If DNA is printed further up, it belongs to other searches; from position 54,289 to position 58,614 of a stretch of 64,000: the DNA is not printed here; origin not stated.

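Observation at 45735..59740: Metallophore-uptake-type locus (AraC sensor, TonB receptor, exporter-fold ABC pair, PepSY reductase) that embeds a 1341-aa ATP-driven Fe-S reductase-like fusion, a half-size permease, a Cys protein and a methyltransferase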

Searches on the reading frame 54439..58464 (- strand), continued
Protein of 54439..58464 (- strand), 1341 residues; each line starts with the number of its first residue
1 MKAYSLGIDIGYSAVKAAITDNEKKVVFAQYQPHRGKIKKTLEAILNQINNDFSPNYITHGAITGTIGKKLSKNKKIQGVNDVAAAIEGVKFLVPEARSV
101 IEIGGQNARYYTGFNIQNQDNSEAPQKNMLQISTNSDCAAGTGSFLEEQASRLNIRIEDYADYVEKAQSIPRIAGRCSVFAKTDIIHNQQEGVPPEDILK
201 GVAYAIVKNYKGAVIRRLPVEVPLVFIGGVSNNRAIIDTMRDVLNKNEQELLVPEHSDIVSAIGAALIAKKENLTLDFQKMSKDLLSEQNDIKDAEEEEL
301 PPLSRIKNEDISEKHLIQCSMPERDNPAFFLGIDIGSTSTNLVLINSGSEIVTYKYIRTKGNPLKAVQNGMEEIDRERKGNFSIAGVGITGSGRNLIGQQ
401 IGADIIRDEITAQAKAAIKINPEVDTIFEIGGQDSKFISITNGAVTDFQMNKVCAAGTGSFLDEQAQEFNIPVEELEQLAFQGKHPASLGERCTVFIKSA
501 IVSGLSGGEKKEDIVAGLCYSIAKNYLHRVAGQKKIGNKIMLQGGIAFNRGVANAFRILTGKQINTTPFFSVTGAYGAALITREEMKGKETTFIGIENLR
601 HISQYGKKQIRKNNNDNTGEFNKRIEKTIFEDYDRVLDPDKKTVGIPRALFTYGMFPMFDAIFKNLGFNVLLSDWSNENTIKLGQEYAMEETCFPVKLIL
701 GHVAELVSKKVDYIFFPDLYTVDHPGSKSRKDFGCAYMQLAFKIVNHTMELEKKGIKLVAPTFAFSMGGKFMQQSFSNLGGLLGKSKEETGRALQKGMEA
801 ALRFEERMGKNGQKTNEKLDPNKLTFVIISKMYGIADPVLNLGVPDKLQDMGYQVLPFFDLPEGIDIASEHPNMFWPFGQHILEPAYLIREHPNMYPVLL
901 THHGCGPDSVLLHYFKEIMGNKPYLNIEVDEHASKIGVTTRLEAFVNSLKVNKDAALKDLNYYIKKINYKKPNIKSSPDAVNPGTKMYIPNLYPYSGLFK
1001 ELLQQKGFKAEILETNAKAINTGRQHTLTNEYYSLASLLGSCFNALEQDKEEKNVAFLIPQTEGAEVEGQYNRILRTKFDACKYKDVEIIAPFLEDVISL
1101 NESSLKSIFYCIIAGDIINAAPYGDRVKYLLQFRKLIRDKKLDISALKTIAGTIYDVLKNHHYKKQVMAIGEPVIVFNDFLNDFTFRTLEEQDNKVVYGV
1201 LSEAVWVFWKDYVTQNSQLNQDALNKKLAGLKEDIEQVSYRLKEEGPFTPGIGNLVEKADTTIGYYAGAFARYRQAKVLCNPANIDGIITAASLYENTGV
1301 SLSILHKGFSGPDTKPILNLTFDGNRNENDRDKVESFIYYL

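Call 28: search_solved_structures(query=window:54439-58464:-, max_evalue=0.01)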
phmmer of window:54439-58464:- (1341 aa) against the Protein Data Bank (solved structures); distinct sequences matched with E-value up to 0.01: 5.
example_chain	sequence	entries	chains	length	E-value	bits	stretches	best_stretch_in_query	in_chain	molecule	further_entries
1hux_A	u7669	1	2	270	2.6e-39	137.8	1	329-583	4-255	ACTIVATOR OF (R)-2-HYDROXYGLUTARYL-COA DEHYDRATASE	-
9gai_D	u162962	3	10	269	2.4e-34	121.3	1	331-589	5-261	3-methylbenzoyl-CoA reductase alpha subunit MbdQ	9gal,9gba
4eht_A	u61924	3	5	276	4.3e-34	120.5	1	329-591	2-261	Activator of 2-hydroxyisocaproyl-CoA dehydratase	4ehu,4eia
7yyl_E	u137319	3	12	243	5.9e-26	93.5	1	330-584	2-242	Putative CoA-substrate-specific enzyme activase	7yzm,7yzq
9gai_C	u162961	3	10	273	2e-23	85.1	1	3-268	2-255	3-methylbenzoyl-CoA reductase delta subunit MbdP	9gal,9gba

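Call 30: find_related_loci(query=A1, collection=metagenome_contigs, flank=10000)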
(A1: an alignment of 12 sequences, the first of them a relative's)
Query A1 (1341 aa) in metagenome_contigs; peptide patterns used: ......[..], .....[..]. (x = any residue, [..] = any of these).
600 stretches matched a pattern (row limit reached: there are more); 391 encode a relative of the query (tblastn E <= 1e-3); the best 80 are kept; 80 distinct loci.
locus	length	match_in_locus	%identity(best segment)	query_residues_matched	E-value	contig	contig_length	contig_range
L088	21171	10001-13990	53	2-1341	0e+0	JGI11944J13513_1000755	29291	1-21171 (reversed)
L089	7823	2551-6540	53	4-1341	0e+0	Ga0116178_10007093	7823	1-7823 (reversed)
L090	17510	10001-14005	52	4-1341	0e+0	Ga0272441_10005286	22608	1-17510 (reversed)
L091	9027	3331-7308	52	4-1341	0e+0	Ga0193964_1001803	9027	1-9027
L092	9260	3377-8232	52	5-1341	0e+0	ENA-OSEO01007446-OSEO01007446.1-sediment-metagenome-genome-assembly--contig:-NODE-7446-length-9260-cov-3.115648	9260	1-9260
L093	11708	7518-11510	52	4-1341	0e+0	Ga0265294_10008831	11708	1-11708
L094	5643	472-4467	51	1-1341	0e+0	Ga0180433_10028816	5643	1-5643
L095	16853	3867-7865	52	1-1341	0e+0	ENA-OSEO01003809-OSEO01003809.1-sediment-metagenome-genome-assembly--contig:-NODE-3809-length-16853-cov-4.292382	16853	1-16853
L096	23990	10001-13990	54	2-1341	0e+0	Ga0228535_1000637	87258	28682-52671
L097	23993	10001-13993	51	4-1341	0e+0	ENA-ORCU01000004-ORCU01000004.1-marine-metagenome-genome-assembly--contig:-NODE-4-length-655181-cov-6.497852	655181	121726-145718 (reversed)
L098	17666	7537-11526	51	4-1341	0e+0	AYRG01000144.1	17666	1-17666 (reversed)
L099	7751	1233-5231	50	3-1341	0e+0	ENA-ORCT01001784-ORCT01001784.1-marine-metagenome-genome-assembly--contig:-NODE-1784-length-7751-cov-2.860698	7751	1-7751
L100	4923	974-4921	50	4-1328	0e+0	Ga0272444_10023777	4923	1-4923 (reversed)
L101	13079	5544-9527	49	5-1341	0e+0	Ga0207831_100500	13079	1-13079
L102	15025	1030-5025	50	4-1341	0e+0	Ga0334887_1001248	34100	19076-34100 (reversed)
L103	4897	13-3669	52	6-1341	0e+0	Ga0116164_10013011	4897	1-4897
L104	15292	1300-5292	47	5-1341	0e+0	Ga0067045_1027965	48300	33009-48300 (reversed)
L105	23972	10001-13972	48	5-1341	0e+0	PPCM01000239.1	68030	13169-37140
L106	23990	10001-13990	51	4-1341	0e+0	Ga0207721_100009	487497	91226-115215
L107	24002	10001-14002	48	4-1341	0e+0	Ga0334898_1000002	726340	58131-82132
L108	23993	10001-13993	49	4-1341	0e+0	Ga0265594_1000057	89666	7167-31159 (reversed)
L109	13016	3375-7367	46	2-1341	0e+0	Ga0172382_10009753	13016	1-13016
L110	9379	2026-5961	47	2-1341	0e+0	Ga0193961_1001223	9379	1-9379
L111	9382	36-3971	47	2-1341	0e+0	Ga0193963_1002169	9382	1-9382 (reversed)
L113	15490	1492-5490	45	1-1340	0e+0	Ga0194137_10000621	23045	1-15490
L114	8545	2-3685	49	5-1341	0e+0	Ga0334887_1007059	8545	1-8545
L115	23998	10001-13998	55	2-1341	0e+0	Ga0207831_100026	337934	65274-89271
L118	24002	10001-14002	49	4-1341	0e+0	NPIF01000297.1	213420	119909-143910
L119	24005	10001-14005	50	4-1341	0e+0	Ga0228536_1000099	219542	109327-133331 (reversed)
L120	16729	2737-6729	49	4-1341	0e+0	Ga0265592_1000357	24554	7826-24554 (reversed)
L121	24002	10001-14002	50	4-1341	0e+0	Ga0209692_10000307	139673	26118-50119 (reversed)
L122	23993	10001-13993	48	6-1341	0e+0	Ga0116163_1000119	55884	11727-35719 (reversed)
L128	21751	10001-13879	39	2-1340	0e+0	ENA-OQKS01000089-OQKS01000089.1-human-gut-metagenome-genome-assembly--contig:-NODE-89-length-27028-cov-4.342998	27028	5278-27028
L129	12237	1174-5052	40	2-1340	0e+0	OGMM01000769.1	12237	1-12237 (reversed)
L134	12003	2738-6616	39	5-1340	0e+0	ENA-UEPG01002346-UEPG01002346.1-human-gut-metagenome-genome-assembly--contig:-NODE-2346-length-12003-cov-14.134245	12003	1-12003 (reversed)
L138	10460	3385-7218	39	4-1341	0e+0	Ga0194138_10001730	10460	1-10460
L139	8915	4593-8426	39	4-1341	0e+0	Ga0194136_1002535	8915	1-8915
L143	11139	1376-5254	39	5-1340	0e+0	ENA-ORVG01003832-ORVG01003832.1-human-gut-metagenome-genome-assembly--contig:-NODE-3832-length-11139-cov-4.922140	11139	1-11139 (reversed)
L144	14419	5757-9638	39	2-1340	0e+0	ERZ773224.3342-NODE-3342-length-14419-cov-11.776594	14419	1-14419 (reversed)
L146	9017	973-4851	39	5-1340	0e+0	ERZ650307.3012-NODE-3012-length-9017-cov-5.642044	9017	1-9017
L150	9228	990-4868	39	5-1340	0e+0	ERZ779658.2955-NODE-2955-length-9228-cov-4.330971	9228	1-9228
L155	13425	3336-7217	39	5-1340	0e+0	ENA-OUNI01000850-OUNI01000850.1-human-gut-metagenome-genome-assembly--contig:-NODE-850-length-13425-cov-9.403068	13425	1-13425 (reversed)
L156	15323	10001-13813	40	6-1340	0e+0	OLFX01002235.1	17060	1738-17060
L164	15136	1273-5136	39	2-1340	0e+0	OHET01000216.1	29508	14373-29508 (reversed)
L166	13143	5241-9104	39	2-1340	0e+0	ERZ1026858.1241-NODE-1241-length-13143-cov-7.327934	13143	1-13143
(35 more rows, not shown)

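Call 33: search_protein_families(library=pfam, proteins=[L155:2501-3184:-, L129:5780-6580:-, L134:8147-9178:-, L150:7430-8647:-, L146:4821-5642:+, L166:4061-4312:+, L128:17648-18043:-, L156:8889-9917:+, L096:15731-16543:+, L113:12287-13087:+], max_evalue=0.001)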
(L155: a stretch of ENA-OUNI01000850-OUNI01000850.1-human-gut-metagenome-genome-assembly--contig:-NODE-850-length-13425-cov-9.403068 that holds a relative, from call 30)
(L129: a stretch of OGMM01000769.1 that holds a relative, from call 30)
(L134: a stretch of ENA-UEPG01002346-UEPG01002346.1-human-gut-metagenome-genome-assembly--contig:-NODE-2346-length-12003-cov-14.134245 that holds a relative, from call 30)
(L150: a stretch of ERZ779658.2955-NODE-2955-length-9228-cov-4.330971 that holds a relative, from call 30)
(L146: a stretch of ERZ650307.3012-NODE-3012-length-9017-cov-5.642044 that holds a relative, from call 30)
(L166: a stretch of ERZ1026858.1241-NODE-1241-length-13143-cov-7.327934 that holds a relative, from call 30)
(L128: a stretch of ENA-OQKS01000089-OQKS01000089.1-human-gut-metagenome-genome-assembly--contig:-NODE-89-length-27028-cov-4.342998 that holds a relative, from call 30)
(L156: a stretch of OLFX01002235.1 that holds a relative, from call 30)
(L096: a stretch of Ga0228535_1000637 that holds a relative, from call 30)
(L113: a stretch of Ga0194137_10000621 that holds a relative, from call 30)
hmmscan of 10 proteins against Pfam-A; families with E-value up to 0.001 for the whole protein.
L155:2501-3184:- (227 aa): 2 families
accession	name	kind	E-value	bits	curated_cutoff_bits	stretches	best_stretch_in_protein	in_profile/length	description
PF13545.12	HTH_Crp_2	-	1.3e-08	35.1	27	1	162-222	5-66/70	Crp-like helix-turn-helix domain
PF00027.35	cNMP_binding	-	1.6e-07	31.6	27.5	1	34-116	2-83/89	Cyclic nucleotide-binding domain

L129:5780-6580:- (266 aa): 4 families
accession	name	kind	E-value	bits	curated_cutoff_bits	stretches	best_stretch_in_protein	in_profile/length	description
PF00005.33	ABC_tran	-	3.2e-31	109.2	25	1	19-166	1-135/137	ABC transporter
PF13304.12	AAA_21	-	1.6e-10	42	27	1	140-198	238-298/304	AAA domain, putative AbiEii toxin, Type IV TA system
PF02463.25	SMC_N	-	2.5e-06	27.5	40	0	138-197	135-198/220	RecF/RecN/SMC N terminal domain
PF13476.12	AAA_23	-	8.3e-05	23.7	27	1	21-57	14-47/201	AAA domain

L134:8147-9178:- (343 aa): 1 family
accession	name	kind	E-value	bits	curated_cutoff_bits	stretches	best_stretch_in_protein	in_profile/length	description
PF01032.23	FecCD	-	9.8e-83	278.2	26.5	1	25-336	3-310/311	FecCD transport family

L150:7430-8647:- (405 aa): 2 families
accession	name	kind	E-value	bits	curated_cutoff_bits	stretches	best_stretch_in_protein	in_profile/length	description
PF01497.23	Peripla_BP_2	-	1.4e-18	67.7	27.5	1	146-342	43-230/235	Periplasmic binding protein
PF10518.14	TAT_signal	-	0.00044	20.5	22.7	0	20-40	1-21/21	TAT (twin-arginine translocation) pathway signal sequence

L146:4821-5642:+ (273 aa): 0 families

L166:4061-4312:+ (83 aa): 1 family
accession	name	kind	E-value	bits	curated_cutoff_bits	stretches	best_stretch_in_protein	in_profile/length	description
PF19537.4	DUF6061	-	7.6e-35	118.9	23.7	1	6-80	5-79/81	Family of unknown function (DUF6061)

L128:17648-18043:- (131 aa): 0 families

L156:8889-9917:+ (342 aa): 2 families
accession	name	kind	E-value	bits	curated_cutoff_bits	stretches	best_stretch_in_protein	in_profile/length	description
PF09084.16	NMT1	-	0.00024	21.5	20.5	0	236-277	175-216/216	NMT1/THI5 like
PF12974.12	Phosphonate-bd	-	0.001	19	27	0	83-149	38-107/242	ABC transporter, phosphonate, periplasmic substrate-binding protein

L096:15731-16543:+ (270 aa): 1 family
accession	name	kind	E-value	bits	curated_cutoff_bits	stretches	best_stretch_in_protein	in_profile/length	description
PF02663.19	FmdE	-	1.1e-36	126.2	22.9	1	53-197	1-132/133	FmdE, Molybdenum formylmethanofuran dehydrogenase operon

L113:12287-13087:+ (266 aa): 1 family
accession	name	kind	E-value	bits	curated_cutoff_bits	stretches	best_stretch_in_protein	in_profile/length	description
PF00528.27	BPD_transp_1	-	1.6e-18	67.5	26.4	1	90-253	3-174/184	Binding-protein-dependent transport system inner membrane component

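Call 34: search_protein_families(library=pfam, proteins=[L111:4578-5054:+, L129:5133-5783:-, L143:5973-6947:+, L096:5463-5900:-, L088:15175-15717:+, L010:9426-9902:+, L003:18813-20048:+, L096:14636-15124:+, L101:10184-10753:+, L096:14016-14435:+], max_evalue=0.001)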
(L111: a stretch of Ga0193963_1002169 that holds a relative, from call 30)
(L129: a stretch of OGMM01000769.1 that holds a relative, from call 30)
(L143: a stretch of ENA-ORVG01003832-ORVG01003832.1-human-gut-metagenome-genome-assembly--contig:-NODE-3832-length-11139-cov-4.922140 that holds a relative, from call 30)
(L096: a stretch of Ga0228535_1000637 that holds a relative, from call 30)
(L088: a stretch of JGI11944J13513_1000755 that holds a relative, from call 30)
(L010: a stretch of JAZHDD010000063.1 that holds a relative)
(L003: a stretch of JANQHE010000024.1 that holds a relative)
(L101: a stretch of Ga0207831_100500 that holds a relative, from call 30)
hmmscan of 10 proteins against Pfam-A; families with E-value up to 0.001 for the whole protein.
L111:4578-5054:+ (158 aa): 1 family
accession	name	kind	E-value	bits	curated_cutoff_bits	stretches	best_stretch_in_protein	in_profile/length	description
PF01475.25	FUR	-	7.6e-31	107.2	23.1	1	11-133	1-121/121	Ferric uptake regulator family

L129:5133-5783:- (216 aa): 2 families
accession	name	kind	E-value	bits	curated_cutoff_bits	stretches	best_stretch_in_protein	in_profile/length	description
PF07883.17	Cupin_2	-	1.4e-12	47.6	27.2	1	147-214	2-69/70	Cupin domain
PF02311.25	AraC_binding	-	5.2e-05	23.4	21.1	0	156-205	16-65/135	AraC-like ligand binding domain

L143:5973-6947:+ (324 aa): 0 families

L096:5463-5900:- (145 aa): 8 families
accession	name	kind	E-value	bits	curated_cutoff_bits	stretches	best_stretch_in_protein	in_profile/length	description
PF01325.25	Fe_dep_repress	-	3.1e-17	63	26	1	6-64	2-60/60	Iron dependent repressor, N-terminal DNA binding domain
PF02742.21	Fe_dep_repr_C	-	4.5e-13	49.5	27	1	67-128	1-63/70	Iron dependent repressor, metal binding and dimerisation domain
PF01726.22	LexA_DNA_bind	-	4.1e-06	26.9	23.7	1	4-60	2-60/65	LexA DNA binding domain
PF12802.13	MarR_2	-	3.8e-05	24.2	27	1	16-57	10-51/61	MarR family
PF01047.28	MarR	-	6.5e-05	23.2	24.6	1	18-57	10-48/59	MarR family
PF13545.12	HTH_Crp_2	-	7.3e-05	23.1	27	1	30-69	26-64/70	Crp-like helix-turn-helix domain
PF01022.26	HTH_5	-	0.00013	22.2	22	1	16-58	7-47/47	Bacterial regulatory protein, arsR family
PF13412.12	HTH_24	-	0.00014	21.8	21.9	1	17-56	9-47/48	Winged helix-turn-helix DNA-binding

L088:15175-15717:+ (180 aa): 1 family
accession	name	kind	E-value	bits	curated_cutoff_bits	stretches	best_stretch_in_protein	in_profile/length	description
PF01980.22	TrmO_N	-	6.2e-27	94.6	26.8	1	53-157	11-113/116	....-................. O N-terminal domain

L010:9426-9902:+ (158 aa): 4 families
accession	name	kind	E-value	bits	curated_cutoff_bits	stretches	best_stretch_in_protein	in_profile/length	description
PF01047.28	MarR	-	1.1e-09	38.5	24.6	1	38-95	1-58/59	MarR family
PF12802.13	MarR_2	-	3.4e-07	30.8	27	1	40-91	5-57/61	MarR family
PF13463.12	HTH_27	-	8e-05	23.3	22.2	1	39-104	2-68/68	Winged helix DNA-binding domain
PF13601.12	HTH_34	-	0.00093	19.8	27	0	51-113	11-74/80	Winged helix DNA-binding domain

L003:18813-20048:+ (411 aa): 2 families
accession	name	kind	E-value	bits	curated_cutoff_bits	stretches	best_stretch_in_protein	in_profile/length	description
PF01458.23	SUFBD_core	-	1.3e-34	120.2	27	1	156-381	8-232/232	SUF system FeS cluster assembly, SufBD core domain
PF19295.5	SufBD_N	-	1e-05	25.7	23.5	1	87-145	112-170/172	SufBD protein N-terminal region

L096:14636-15124:+ (162 aa): 3 families
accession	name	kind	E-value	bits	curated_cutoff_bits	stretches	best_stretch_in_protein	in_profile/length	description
PF03551.20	PadR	-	1.3e-17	64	27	1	25-94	1-73/75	Transcriptional regulator PadR-like family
PF04458.17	DUF505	-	5.5e-05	22.2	28.7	1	30-100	338-409/622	Protein of unknown function (DUF505)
PF22665.2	DUF6293_C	-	0.00068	20.5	27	0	61-95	67-99/101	DUF6293 C-terminal winged helix domain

L101:10184-10753:+ (189 aa): 1 family
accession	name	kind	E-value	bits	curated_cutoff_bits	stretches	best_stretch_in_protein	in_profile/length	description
PF12724.12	Flavodoxin_5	-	3.6e-06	27.8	27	1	6-73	3-68/145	Flavodoxin domain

L096:14016-14435:+ (139 aa): 1 family
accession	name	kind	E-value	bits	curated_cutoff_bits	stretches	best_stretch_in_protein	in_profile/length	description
PF08859.16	DGC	-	1.6e-30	105.7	27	1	30-133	1-104/106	DGC domain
